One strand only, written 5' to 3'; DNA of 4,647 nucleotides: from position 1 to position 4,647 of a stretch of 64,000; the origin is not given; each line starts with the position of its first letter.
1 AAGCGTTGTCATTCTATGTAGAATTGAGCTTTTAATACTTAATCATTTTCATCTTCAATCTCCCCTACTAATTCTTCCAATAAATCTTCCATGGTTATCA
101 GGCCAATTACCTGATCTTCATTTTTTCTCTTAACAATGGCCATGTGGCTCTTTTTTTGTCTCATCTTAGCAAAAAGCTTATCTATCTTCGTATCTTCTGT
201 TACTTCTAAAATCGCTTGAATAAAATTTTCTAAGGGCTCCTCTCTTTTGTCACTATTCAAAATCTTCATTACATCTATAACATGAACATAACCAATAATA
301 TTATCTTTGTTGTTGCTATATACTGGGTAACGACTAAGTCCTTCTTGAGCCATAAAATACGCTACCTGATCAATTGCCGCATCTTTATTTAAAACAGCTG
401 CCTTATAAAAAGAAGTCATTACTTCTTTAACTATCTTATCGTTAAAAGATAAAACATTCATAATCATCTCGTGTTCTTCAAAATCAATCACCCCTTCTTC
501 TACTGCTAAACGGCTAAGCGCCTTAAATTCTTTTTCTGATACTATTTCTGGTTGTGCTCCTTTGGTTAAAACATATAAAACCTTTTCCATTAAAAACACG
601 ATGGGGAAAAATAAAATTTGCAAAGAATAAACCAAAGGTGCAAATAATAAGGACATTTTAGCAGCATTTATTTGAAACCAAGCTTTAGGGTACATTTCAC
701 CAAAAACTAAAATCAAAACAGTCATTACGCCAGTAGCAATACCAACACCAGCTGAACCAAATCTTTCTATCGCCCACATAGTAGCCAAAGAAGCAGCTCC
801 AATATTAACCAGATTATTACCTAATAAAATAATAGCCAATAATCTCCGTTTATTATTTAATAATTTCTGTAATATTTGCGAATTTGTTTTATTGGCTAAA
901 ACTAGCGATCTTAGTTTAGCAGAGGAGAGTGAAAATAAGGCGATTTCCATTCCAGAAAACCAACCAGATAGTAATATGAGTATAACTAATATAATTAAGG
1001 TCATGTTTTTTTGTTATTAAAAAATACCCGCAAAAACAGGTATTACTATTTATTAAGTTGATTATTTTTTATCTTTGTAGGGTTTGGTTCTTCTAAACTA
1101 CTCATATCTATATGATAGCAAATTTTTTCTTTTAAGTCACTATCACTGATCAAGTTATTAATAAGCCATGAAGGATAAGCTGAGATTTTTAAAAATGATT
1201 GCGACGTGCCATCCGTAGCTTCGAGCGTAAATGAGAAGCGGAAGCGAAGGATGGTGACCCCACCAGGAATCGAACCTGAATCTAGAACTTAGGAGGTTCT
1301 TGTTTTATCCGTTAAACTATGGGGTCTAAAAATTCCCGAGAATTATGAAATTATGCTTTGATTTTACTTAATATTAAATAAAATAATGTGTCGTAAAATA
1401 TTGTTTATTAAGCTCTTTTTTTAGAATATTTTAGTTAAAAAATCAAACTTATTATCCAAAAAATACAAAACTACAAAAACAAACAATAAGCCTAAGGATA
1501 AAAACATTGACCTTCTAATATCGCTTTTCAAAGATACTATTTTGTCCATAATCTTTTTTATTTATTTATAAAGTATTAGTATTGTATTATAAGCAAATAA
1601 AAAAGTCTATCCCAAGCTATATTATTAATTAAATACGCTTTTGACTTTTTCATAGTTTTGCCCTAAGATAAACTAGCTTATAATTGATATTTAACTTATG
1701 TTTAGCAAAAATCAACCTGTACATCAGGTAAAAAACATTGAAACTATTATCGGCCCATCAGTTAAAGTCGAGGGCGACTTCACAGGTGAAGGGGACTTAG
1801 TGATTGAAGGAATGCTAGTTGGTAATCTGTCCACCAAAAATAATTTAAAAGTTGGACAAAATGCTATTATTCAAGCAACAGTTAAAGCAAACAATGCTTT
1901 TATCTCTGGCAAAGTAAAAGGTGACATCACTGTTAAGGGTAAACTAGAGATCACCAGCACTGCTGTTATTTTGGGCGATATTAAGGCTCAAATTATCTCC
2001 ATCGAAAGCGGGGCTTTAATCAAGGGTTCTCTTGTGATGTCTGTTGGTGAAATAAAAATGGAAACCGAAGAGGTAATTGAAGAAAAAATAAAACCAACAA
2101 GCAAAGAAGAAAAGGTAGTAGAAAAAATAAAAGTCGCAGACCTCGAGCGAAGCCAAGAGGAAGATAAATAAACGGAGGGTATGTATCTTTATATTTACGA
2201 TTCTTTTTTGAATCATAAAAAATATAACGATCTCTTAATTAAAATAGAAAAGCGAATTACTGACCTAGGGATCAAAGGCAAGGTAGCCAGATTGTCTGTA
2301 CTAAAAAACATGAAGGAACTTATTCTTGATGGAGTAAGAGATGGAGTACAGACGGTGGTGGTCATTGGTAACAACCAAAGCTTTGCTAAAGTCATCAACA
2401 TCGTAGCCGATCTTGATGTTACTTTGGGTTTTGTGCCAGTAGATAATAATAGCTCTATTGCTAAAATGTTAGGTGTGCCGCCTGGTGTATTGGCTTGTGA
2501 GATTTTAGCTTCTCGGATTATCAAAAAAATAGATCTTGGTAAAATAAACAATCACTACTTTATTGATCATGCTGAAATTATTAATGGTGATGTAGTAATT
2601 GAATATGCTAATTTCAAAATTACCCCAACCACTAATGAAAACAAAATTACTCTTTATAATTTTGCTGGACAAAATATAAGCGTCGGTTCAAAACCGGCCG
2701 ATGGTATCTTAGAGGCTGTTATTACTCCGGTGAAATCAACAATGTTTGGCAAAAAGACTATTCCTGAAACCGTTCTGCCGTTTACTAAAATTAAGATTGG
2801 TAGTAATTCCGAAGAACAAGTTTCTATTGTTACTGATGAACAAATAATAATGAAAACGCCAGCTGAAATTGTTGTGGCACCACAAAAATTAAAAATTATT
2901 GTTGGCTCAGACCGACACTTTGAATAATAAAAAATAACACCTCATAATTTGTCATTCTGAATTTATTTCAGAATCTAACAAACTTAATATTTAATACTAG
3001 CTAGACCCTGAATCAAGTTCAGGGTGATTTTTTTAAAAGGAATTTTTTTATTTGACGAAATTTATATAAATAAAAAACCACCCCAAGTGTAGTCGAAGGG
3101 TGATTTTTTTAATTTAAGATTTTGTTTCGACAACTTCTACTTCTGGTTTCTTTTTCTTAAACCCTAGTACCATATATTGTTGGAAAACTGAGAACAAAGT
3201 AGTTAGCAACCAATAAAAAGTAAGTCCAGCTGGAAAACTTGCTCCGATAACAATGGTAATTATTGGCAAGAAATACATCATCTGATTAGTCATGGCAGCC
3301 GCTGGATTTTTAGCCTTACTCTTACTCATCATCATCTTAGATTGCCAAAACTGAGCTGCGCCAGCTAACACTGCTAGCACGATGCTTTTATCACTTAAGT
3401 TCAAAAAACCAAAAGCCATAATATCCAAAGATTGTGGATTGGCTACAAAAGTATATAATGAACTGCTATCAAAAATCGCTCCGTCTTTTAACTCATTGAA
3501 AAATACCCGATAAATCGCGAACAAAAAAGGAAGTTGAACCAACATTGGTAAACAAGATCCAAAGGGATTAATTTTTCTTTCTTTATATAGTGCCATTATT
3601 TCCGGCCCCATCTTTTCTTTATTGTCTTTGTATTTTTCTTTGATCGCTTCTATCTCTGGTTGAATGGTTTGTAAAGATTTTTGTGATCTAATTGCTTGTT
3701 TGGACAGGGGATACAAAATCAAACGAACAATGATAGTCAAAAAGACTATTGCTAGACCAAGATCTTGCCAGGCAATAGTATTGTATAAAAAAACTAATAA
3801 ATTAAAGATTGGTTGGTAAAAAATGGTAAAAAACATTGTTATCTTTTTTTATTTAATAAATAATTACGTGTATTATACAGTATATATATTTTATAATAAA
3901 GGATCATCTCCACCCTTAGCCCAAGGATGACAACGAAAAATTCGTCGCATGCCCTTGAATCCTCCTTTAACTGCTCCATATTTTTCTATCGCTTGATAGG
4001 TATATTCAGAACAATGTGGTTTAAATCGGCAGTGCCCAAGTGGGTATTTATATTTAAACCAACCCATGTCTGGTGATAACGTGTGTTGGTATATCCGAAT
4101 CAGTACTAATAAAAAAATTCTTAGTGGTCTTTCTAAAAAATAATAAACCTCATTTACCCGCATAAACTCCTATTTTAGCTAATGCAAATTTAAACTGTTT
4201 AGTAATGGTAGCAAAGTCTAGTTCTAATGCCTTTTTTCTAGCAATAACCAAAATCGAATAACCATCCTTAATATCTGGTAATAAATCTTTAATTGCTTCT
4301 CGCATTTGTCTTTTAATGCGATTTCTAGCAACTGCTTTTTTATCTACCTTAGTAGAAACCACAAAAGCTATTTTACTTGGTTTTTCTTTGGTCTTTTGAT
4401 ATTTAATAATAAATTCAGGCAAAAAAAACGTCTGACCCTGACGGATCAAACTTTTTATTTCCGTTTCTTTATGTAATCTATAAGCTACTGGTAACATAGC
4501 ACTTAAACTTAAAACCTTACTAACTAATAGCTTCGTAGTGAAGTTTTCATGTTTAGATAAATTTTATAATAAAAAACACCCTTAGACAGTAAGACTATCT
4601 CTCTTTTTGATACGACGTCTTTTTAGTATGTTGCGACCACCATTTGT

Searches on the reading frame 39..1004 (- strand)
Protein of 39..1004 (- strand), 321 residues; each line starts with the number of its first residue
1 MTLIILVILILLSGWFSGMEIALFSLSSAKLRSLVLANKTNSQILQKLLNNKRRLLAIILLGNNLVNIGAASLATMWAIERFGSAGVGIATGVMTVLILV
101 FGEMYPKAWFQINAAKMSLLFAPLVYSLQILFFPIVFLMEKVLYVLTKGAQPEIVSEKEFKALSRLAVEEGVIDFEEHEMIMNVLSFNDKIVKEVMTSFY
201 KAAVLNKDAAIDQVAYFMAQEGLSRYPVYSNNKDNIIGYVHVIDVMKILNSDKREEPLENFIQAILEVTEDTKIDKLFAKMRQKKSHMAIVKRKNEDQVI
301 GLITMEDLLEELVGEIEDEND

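Call 23: search_protein_families(library=pfam, proteins=[window:39-1004:-], max_evalue=0.001)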
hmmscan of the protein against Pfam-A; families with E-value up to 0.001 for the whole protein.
window:39-1004:- (321 aa): 2 families
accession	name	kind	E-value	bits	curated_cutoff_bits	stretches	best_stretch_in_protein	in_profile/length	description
PF01595.25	CNNM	-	1.5e-45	155.5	28.4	1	4-177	1-181/181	Cyclin M transmembrane N-terminal domain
PF00571.33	CBS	-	1.2e-16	61.2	24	2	267-313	11-56/57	CBS domain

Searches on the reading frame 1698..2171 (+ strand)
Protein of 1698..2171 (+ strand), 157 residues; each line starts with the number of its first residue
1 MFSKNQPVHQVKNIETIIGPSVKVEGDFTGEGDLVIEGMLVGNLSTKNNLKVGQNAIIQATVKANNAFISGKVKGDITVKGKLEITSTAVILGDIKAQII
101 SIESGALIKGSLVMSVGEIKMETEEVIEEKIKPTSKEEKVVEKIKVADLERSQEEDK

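Call 23: search_protein_families(library=pfam, proteins=[window:1698-2171:+], max_evalue=0.001)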
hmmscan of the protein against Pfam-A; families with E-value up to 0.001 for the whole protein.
window:1698-2171:+ (157 aa): 1 family
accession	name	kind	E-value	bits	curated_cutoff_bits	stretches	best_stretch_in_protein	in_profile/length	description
PF04519.19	Bactofilin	-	2.4e-24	85.9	27.9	1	16-112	1-97/98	Polymer-forming cytoskeletal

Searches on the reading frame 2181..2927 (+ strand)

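Call 23: search_protein_families(library=pfam, proteins=[window:2181-2927:+], max_evalue=0.001)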
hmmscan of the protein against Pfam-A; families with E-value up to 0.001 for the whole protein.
window:2181-2927:+ (248 aa): 1 family
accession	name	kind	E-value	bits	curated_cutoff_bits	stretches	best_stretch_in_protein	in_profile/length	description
PF00781.29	DAGK_cat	-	0.00013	22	23.6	1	5-122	5-125/125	Diacylglycerol kinase catalytic domain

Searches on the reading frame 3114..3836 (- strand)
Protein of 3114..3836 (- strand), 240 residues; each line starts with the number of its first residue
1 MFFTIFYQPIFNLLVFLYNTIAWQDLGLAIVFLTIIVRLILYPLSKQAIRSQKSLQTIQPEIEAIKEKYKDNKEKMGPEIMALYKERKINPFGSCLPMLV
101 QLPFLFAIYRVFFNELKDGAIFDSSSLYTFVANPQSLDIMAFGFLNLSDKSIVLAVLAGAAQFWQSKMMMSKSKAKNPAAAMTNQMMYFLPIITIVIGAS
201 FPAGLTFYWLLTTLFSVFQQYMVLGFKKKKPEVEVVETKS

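Call 23: search_protein_families(library=pfam, proteins=[window:3114-3836:-], max_evalue=0.001)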
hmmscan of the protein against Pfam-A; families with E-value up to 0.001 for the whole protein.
window:3114-3836:- (240 aa): 1 family
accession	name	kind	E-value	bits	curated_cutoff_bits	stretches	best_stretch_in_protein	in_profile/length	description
PF02096.25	60KD_IMP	-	2.9e-53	180.6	35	1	27-223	2-161/163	60Kd inner membrane protein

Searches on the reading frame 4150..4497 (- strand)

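Call 23: search_protein_families(library=pfam, proteins=[window:4150-4497:-], max_evalue=0.001)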
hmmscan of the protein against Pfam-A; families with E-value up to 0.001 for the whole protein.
window:4150-4497:- (115 aa): 1 family
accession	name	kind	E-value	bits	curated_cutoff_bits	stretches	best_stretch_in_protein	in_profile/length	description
PF00825.24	Ribonuclease_P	-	1.6e-26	92.9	22.3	1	2-109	1-108/109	Ribonuclease P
